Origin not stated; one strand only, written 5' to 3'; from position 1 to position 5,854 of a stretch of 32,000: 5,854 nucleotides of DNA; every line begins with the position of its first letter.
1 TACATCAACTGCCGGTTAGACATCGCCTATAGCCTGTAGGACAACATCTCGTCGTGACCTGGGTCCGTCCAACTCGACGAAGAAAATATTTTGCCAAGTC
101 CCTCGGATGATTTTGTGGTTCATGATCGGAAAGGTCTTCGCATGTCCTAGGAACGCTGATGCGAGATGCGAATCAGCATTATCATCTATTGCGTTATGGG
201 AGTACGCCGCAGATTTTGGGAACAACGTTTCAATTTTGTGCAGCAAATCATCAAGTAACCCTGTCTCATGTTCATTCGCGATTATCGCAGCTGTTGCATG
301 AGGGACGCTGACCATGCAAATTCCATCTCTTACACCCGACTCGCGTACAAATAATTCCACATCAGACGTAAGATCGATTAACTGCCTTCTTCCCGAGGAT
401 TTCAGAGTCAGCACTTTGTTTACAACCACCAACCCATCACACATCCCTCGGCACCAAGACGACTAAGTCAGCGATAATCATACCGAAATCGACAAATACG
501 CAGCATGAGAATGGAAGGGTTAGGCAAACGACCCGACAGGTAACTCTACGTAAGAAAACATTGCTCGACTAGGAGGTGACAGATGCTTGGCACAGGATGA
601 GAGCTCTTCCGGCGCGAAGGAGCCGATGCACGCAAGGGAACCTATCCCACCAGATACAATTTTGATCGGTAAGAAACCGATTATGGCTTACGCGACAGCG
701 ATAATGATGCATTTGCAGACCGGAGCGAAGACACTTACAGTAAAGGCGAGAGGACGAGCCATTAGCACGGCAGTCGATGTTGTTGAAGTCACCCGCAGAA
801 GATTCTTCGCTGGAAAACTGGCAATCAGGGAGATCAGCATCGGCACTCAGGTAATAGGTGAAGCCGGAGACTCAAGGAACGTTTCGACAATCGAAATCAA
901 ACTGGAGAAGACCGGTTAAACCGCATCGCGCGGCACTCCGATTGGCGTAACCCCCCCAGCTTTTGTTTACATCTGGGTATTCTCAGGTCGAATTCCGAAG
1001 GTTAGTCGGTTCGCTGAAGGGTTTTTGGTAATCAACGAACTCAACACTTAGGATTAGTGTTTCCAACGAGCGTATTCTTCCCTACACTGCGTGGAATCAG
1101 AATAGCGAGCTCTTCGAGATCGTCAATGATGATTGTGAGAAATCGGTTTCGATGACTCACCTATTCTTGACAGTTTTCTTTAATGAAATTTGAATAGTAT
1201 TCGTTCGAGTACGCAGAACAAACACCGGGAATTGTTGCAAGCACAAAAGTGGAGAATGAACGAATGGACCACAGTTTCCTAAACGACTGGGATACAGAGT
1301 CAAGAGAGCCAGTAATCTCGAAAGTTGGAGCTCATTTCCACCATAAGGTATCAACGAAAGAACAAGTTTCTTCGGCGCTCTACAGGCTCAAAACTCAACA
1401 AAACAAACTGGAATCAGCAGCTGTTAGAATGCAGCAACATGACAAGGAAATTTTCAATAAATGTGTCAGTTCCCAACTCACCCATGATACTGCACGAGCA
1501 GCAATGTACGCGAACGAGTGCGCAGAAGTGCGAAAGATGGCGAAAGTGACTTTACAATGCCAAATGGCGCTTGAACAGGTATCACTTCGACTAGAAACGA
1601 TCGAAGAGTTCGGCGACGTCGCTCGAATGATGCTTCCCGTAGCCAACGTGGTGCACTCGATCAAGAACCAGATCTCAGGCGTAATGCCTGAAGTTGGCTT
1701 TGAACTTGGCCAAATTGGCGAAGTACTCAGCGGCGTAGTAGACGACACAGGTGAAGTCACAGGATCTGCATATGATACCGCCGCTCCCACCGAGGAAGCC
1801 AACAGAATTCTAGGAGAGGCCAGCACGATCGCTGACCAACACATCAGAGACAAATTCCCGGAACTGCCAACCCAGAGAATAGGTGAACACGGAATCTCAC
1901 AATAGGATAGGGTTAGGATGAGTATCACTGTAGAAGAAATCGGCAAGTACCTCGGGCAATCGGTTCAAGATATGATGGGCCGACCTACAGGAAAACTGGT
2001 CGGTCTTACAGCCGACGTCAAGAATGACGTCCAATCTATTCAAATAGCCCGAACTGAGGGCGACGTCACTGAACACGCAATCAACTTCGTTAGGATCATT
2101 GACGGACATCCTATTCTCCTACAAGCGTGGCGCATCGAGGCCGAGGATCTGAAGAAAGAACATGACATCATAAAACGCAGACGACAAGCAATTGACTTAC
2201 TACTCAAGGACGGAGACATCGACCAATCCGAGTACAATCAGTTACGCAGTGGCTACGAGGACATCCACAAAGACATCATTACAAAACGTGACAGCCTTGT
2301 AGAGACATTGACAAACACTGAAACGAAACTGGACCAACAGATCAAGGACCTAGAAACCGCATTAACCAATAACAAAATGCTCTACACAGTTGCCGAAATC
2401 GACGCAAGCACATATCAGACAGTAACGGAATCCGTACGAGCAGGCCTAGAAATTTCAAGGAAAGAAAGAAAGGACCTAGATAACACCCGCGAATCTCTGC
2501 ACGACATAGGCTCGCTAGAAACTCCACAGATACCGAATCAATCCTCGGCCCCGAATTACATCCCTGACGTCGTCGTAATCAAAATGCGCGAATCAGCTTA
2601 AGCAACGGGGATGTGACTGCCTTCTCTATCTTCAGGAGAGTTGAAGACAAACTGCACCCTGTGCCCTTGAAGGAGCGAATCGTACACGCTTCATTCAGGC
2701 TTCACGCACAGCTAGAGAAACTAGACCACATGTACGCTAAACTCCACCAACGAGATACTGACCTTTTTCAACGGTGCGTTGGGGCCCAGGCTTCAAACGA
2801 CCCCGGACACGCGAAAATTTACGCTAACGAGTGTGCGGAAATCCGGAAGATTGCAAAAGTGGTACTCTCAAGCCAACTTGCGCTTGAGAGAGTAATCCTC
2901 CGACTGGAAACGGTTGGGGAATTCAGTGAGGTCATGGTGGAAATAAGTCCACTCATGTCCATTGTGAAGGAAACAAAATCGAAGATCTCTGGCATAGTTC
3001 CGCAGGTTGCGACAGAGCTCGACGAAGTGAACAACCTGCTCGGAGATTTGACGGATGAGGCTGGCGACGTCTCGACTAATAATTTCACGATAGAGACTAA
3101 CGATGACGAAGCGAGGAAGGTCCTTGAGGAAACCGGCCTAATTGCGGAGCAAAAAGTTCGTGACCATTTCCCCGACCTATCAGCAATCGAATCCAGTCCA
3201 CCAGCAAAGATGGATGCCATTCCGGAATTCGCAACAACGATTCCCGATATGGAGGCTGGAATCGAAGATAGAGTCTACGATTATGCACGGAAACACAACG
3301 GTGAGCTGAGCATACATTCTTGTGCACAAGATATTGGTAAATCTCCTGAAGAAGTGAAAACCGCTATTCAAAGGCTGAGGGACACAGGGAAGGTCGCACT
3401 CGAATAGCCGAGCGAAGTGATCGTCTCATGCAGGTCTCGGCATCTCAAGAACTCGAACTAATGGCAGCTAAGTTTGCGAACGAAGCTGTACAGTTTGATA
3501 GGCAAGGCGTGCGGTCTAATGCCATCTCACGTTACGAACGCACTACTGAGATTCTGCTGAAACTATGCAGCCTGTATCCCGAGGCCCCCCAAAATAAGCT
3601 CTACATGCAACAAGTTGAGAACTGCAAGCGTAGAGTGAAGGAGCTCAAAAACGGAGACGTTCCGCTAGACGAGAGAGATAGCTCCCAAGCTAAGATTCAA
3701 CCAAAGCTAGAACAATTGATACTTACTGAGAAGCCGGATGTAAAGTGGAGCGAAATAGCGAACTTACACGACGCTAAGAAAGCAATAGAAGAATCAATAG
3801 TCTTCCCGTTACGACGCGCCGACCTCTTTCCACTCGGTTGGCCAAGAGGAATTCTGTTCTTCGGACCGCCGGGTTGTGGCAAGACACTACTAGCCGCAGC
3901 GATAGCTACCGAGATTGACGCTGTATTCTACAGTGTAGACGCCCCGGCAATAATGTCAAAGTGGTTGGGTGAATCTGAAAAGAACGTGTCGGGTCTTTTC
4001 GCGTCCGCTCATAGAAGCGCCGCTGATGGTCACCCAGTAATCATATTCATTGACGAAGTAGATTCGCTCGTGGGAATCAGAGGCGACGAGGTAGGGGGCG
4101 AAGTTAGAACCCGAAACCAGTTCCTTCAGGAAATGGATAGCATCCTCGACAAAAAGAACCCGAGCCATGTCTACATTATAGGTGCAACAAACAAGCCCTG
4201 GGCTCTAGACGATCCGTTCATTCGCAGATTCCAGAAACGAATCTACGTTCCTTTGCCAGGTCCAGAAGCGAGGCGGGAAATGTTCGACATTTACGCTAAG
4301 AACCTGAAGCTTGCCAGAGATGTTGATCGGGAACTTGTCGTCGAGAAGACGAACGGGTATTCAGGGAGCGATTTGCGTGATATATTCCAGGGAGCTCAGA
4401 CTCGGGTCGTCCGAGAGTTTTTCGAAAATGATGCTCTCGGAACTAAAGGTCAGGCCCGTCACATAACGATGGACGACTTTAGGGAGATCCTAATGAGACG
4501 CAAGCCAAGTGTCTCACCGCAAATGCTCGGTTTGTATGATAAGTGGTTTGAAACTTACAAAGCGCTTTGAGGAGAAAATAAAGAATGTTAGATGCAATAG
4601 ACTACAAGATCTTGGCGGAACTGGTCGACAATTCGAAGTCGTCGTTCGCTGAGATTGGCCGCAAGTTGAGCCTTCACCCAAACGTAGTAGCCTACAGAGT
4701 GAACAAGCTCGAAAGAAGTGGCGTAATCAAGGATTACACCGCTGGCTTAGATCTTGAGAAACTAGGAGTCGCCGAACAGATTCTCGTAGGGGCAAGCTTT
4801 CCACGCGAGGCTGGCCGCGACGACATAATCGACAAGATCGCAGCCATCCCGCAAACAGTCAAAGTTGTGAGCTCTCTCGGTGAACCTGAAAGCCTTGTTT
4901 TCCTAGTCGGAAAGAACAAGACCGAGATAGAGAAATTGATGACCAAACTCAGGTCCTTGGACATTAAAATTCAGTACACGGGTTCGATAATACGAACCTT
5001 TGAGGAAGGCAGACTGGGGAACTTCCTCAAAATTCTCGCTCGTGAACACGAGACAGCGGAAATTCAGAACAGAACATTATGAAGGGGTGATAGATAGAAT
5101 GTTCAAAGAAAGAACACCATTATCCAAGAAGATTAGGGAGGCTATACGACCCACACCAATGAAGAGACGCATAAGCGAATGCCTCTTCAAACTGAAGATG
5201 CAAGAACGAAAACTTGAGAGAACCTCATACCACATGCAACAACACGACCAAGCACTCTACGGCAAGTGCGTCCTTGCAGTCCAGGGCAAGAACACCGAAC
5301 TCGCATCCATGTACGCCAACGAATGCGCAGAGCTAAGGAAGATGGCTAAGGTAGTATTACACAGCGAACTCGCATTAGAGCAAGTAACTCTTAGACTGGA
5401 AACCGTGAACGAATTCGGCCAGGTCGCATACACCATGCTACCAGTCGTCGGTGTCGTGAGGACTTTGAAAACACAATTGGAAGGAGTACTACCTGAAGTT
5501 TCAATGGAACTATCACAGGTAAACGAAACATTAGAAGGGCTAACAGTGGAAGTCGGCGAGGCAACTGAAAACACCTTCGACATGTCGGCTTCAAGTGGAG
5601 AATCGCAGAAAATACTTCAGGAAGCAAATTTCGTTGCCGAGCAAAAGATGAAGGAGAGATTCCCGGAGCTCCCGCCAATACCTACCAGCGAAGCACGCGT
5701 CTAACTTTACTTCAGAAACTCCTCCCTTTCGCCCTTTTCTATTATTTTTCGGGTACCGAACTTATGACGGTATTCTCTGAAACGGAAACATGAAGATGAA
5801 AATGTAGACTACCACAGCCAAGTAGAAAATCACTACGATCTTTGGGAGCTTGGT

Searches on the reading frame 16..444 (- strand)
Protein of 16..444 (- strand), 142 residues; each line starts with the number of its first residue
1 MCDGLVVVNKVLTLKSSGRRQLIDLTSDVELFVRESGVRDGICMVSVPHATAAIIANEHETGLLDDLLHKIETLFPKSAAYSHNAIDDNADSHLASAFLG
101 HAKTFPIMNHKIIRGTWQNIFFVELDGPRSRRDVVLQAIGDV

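Call 25: search_protein_families(library=pfam, proteins=[window:16-444:-], max_evalue=0.01)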
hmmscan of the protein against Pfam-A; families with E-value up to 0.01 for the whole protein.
window:16-444:- (142 aa): 1 family
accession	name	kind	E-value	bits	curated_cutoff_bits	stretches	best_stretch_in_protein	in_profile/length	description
PF01894.22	UPF0047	-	8.5e-35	119.9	27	1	24-137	1-116/117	Uncharacterised protein family UPF0047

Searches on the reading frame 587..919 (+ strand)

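Call 25: search_protein_families(library=pfam, proteins=[window:587-919:+], max_evalue=0.01)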
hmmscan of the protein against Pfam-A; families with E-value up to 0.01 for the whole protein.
window:587-919:+ (110 aa): 1 family
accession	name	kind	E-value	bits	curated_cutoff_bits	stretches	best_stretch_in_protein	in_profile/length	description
PF01918.27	Alba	-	3.1e-15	56.1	25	1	24-86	2-65/66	Alba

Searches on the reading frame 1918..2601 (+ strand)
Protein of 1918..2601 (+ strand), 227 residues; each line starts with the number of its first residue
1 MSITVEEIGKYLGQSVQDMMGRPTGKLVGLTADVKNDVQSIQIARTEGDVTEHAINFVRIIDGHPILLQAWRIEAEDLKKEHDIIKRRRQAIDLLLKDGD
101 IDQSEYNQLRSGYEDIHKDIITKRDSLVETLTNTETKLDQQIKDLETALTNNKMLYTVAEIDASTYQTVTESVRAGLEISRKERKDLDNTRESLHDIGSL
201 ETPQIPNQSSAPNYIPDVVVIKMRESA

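Call 24: search_protein_families(library=pfam, proteins=[window:1918-2601:+], max_evalue=0.01)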
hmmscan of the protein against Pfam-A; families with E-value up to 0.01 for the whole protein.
window:1918-2601:+ (227 aa): 2 families
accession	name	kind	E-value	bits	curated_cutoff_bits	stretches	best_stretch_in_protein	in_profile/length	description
PF18822.6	CdvA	-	9.6e-14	51.9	30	1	87-198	1-112/123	CdvA-like coiled-coil domain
PF06160.17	EzrA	-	0.00057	18.7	39.6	1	78-150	110-182/557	Septation ring formation regulator, EzrA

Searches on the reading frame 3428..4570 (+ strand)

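Call 24: search_protein_families(library=pfam, proteins=[window:3428-4570:+], max_evalue=0.01)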
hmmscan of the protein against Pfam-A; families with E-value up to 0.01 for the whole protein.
window:3428-4570:+ (380 aa): 14 families
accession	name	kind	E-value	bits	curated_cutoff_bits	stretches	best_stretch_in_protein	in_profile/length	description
PF00004.35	AAA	-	8.3e-37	127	21.2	1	142-276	1-131/131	ATPase family associated with various cellular activities (AAA)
PF17862.7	AAA_lid_3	-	2.6e-06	27.3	27.2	1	298-333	1-36/45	AAA+ lid domain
PF04212.24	MIT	-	3.2e-06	27.6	30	1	13-75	4-66/66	MIT (microtubule interacting and transport) domain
PF05496.18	RuvB_N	-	7.4e-06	26.3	27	1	142-193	36-81/159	Holliday junction DNA helicase RuvB P-loop domain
PF13401.12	AAA_22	-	6.9e-05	23.6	27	1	142-242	8-113/130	AAA domain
PF13173.12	AAA_14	-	0.00035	21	27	1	142-256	5-101/129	AAA domain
PF13191.12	AAA_16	-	0.00086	20.3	32.6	0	139-164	24-49/167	AAA ATPase domain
PF07728.20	AAA_5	-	0.0011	19.5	22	0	142-212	2-76/139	AAA domain (dynein-related subfamily)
PF07724.20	AAA_2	-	0.0019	18.7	27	0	142-213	6-86/166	AAA domain (Cdc48 subfamily)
PF00910.28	RNA_helicase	-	0.0023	18.8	21.5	0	142-174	1-27/105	RNA helicase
PF09336.16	Vps4_C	-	0.0034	17.8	21.3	1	343-375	26-58/61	Vps4 C terminal oligomerisation domain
PF10213.14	MRP-S28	-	0.0045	17.9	22.3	1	31-92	51-115/127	Mitochondrial ribosomal subunit protein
PF23902.1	AAA_lid_PRS2_C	-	0.0047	17.5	34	0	281-320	3-42/73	PRS2 AAA+ lid C-terminal domain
PF01637.24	ATPase_2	-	0.0086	16.3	33.2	0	143-163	24-44/225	ATPase domain predominantly from Archaea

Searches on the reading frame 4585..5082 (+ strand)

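Call 24: search_protein_families(library=pfam, proteins=[window:4585-5082:+], max_evalue=0.01)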
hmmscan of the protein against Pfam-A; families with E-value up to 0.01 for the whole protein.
window:4585-5082:+ (165 aa): 6 families
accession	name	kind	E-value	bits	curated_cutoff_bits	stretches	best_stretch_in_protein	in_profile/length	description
PF13412.12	HTH_24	-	6.1e-12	45.4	21.9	1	2-49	1-48/48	Winged helix-turn-helix DNA-binding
PF13404.12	HTH_AsnC-type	-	2e-11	44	27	1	2-43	1-42/42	AsnC-type helix-turn-helix domain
PF12840.13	HTH_20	-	0.00048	20.5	27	1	7-49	7-49/51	Helix-turn-helix domain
PF13556.12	HTH_30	-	0.0025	18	27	1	18-44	12-38/59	PucR C-terminal helix-turn-helix domain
PF01037.27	AsnC_trans_reg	-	0.0091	16.3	25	0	78-126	11-60/73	Lrp/AsnC ligand binding domain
PF01047.28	MarR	-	0.0095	16.2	24.6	0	7-48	6-47/59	MarR family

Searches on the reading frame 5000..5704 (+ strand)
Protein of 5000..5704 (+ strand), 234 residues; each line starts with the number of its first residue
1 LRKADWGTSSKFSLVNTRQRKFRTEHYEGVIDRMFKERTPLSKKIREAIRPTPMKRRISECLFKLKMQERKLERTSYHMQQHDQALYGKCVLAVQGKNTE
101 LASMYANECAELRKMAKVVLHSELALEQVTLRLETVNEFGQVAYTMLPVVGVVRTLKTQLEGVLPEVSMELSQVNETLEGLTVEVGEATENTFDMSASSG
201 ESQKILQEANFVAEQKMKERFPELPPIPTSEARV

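Call 24: search_protein_families(library=pfam, proteins=[window:5000-5704:+], max_evalue=0.01)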
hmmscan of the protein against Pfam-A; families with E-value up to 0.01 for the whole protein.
window:5000-5704:+ (234 aa): 1 family
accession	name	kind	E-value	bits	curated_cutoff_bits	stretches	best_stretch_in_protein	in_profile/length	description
PF03357.26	Snf7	-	0.00041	20.5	27.3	1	64-231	5-170/171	Snf7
